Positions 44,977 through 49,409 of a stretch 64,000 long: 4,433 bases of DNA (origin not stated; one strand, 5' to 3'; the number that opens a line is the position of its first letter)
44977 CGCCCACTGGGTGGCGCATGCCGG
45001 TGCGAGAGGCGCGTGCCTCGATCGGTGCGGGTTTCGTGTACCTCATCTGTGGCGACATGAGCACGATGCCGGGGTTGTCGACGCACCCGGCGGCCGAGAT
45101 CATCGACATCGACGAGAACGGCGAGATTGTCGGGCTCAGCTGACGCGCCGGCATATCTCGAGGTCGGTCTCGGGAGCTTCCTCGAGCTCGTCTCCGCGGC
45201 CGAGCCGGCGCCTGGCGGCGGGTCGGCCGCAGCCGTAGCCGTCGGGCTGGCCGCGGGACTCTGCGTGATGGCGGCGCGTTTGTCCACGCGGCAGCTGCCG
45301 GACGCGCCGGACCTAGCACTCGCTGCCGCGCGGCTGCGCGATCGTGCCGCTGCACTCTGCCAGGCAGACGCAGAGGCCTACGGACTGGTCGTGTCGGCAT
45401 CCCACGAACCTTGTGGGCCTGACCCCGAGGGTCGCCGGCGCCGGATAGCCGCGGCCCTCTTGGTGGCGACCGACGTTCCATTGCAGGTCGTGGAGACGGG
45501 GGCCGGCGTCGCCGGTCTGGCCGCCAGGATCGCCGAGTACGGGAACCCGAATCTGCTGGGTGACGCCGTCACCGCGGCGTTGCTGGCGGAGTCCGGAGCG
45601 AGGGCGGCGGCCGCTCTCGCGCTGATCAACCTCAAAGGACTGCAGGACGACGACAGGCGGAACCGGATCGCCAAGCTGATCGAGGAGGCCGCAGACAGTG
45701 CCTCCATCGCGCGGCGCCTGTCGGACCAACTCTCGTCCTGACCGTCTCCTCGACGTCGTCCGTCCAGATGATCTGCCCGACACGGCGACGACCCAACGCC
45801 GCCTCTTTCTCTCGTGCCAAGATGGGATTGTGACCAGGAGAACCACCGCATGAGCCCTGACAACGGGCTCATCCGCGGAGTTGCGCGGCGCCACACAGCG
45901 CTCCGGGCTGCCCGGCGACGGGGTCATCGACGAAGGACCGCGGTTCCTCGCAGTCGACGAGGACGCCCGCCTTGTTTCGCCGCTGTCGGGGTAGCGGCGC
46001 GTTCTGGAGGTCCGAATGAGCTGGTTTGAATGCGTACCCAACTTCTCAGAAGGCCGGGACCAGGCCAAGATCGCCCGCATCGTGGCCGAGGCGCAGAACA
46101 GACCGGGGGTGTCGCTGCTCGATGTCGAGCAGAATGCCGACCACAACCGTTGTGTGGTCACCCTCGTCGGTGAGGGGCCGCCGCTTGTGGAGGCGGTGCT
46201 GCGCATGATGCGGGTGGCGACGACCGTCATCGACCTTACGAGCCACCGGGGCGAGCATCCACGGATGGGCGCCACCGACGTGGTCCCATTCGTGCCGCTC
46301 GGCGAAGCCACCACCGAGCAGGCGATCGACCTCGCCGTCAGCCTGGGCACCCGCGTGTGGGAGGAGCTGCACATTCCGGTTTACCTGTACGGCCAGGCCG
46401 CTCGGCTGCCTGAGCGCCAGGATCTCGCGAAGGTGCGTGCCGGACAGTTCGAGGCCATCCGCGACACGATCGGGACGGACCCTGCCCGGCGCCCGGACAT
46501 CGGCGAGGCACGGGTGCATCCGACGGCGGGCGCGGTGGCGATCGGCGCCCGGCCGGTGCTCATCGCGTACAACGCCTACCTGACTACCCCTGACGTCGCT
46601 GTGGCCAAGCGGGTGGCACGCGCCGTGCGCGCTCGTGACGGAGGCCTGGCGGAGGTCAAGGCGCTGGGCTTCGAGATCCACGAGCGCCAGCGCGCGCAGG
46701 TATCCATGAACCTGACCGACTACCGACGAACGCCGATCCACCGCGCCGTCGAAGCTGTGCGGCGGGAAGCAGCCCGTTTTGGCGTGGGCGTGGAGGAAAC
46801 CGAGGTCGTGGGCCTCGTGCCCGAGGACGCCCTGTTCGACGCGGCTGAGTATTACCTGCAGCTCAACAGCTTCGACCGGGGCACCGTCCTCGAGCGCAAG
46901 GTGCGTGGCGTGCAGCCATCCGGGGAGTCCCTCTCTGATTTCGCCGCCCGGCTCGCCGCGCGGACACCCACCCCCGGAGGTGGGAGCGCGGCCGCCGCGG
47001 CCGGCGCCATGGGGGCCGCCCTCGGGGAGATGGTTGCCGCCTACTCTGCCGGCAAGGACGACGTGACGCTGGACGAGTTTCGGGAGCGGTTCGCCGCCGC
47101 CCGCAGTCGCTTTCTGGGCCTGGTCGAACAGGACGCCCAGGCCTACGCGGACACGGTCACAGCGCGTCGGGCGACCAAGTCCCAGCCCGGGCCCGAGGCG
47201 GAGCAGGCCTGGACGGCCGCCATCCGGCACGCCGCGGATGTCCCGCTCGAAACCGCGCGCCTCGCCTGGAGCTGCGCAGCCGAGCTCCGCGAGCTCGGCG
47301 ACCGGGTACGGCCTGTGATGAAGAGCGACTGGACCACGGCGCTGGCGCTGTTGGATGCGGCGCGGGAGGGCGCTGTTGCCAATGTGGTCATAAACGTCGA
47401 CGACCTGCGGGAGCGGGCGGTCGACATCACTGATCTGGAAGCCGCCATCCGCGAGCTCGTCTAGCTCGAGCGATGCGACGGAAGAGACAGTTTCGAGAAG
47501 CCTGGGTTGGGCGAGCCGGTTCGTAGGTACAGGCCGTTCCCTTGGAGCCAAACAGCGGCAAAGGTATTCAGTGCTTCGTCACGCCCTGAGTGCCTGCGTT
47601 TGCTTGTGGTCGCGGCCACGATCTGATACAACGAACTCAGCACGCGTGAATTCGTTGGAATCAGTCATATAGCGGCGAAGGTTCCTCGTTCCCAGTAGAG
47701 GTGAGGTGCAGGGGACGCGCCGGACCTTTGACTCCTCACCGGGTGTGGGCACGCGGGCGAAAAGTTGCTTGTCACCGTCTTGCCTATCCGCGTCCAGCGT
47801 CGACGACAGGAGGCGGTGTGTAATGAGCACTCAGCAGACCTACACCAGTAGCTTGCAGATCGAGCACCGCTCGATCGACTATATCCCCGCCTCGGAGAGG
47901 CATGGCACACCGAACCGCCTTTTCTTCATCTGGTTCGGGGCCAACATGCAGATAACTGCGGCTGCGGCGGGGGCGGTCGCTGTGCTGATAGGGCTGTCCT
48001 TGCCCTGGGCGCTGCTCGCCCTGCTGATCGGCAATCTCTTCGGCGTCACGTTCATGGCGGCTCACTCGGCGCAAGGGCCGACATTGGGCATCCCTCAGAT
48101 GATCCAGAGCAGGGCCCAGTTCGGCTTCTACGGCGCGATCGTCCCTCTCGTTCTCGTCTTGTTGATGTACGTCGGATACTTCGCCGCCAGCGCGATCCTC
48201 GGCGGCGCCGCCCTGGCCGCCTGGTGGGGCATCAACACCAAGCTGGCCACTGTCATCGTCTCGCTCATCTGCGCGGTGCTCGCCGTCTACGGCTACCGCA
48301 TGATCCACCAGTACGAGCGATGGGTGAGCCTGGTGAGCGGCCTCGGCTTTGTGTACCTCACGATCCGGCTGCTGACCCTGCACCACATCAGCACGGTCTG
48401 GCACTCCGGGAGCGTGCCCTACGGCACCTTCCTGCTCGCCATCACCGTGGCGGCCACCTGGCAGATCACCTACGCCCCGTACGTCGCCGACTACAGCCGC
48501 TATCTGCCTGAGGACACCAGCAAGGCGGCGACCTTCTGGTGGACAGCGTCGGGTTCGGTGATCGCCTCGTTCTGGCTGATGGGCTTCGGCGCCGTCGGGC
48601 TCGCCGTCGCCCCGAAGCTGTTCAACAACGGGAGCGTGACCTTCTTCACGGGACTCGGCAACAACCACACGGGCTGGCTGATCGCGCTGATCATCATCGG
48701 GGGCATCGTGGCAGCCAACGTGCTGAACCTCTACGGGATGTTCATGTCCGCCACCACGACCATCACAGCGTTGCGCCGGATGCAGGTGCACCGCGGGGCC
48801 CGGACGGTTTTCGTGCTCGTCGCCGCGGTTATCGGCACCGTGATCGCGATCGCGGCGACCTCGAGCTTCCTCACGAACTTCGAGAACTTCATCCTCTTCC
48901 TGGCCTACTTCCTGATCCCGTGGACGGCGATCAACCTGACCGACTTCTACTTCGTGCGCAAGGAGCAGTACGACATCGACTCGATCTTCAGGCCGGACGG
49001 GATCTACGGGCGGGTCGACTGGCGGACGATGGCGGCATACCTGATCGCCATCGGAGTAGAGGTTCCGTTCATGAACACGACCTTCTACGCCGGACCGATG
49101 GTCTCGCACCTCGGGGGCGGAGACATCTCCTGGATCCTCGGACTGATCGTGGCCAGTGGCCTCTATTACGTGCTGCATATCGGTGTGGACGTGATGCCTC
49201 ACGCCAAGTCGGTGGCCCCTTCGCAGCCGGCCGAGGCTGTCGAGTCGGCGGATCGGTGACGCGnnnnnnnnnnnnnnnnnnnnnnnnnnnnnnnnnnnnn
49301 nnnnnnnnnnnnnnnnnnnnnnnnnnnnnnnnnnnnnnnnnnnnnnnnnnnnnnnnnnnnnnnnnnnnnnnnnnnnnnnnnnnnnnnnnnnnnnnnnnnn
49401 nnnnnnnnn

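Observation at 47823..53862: Canonical hutU locked into an operon with aconitase X (DUF521 plus DUF126) and a LarA-like DUF2088 protein behind an NCS1 permease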

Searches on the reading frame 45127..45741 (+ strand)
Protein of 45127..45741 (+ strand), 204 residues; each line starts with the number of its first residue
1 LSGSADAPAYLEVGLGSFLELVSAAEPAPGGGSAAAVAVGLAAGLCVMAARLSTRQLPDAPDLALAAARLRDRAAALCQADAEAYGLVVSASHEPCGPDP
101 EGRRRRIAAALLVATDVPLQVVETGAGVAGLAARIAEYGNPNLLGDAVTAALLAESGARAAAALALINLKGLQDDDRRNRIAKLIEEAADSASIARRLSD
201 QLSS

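Call 3: search_protein_families(library=pfam, proteins=[window:45127-45741:+], max_evalue=0.01)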
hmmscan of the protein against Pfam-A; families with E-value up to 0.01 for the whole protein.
window:45127-45741:+ (204 aa): 1 family
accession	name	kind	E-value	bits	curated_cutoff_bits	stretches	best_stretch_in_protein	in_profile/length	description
PF04961.17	FTCD_C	-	7.9e-33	114.1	24.5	1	16-185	3-180/182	Formiminotransferase-cyclodeaminase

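Call 13: search_protein_families(library=ncbifam, proteins=[window:45127-45741:+], max_evalue=0.001)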
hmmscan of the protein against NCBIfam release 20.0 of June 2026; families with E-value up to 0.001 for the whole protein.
window:45127-45741:+ (204 aa): 1 family
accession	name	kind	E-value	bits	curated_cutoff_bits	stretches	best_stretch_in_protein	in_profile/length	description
NF045657.1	MthfCyhylaseFchA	equivalog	7.6e-23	81.1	275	1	15-186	7-186/207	methenyltetrahydrofolate cyclohydrolase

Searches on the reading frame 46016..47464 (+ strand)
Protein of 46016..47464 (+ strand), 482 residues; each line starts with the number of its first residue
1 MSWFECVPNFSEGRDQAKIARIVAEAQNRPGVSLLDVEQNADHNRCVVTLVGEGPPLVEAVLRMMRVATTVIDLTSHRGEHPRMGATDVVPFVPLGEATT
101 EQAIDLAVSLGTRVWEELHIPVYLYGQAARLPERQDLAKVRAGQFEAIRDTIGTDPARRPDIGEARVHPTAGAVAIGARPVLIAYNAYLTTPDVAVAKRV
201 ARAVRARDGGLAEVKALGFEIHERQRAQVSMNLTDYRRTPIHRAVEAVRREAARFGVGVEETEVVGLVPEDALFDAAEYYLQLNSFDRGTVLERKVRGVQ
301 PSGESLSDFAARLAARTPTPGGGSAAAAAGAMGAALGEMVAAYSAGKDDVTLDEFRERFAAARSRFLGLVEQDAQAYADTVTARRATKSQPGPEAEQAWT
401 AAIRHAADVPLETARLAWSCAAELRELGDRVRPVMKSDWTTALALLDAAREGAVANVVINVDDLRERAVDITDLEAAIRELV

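Call 3: search_protein_families(library=pfam, proteins=[window:46016-47464:+], max_evalue=0.01)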
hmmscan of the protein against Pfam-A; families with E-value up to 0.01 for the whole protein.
window:46016-47464:+ (482 aa): 3 families
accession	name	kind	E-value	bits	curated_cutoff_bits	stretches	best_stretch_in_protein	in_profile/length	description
PF07837.17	FTCD_N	-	2.4e-68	229.8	27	1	4-179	2-176/176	Formiminotransferase domain, N-terminal subdomain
PF04961.17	FTCD_C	-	2.9e-37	128.6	24.5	1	306-469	2-172/182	Formiminotransferase-cyclodeaminase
PF02971.19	FTCD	-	1.4e-27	96.9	24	1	182-284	2-110/145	Formiminotransferase domain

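Call 9: search_protein_families(library=ncbifam, proteins=[window:46016-47464:+], max_evalue=0.01)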
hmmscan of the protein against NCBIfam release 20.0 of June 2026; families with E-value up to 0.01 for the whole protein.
window:46016-47464:+ (482 aa): 2 families
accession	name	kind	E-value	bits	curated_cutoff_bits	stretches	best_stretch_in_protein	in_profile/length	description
TIGR02024.1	FtcD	equivalog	3e-110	367.9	221.25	1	3-296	4-296/298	glutamate formimidoyltransferase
NF045657.1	MthfCyhylaseFchA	equivalog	5.6e-22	78.3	275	1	304-469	5-177/207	methenyltetrahydrofolate cyclohydrolase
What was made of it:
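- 46016..47464 (+): Glutamate formimidoyltransferase fused to a cyclodeaminase domain (FtcD), the lower hut step, immediately upstream on the same strand. TIGR02024 368 bits, plus FTCD_N, FTCD and FTCD_C (calls 3, 9).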

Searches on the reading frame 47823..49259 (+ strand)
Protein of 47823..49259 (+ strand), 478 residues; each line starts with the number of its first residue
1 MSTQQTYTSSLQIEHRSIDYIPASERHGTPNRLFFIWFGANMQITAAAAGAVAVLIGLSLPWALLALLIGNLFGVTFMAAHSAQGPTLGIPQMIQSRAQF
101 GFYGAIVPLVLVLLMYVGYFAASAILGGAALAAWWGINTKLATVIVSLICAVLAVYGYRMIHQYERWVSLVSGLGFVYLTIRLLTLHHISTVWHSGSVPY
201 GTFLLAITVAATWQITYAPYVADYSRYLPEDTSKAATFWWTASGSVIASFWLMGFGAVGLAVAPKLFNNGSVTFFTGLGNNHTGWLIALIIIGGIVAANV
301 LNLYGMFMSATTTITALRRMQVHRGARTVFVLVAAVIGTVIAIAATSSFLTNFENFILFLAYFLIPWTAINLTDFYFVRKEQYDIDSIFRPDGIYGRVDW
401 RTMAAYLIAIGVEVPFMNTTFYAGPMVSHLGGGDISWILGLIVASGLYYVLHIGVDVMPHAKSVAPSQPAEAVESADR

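Call 3: search_protein_families(library=pfam, proteins=[window:47823-49259:+], max_evalue=0.01)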
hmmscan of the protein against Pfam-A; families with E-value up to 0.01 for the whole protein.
window:47823-49259:+ (478 aa): 1 family
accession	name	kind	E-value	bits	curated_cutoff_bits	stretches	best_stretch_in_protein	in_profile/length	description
PF02133.21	Transp_cyt_pur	-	1.2e-58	199.4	23.5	1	20-440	1-440/440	Permease for cytosine/purines, uracil, thiamine, allantoin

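Call 9: search_protein_families(library=ncbifam, proteins=[window:47823-49259:+], max_evalue=0.01)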
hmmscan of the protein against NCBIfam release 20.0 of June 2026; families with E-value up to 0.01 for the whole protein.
window:47823-49259:+ (478 aa): 4 families
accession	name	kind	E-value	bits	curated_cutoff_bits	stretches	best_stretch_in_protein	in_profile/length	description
TIGR00800.1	ncs1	subfamily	3.9e-45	154.4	353.1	1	21-420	7-437/447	NCS1 family nucleobase:cation symporter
TIGR02358.1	thia_cytX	hypoth_equivalog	2.1e-28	99.6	309.85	1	33-410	3-350/386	putative hydroxymethylpyrimidine transporter CytX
NF008476.1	PRK11375.1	equivalog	5.7e-07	28.7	620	2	24-131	18-126/467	allantoin permease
NF008241.0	PRK11017.1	equivalog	8.4e-05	21.5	326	1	18-410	9-374/416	cytosine permease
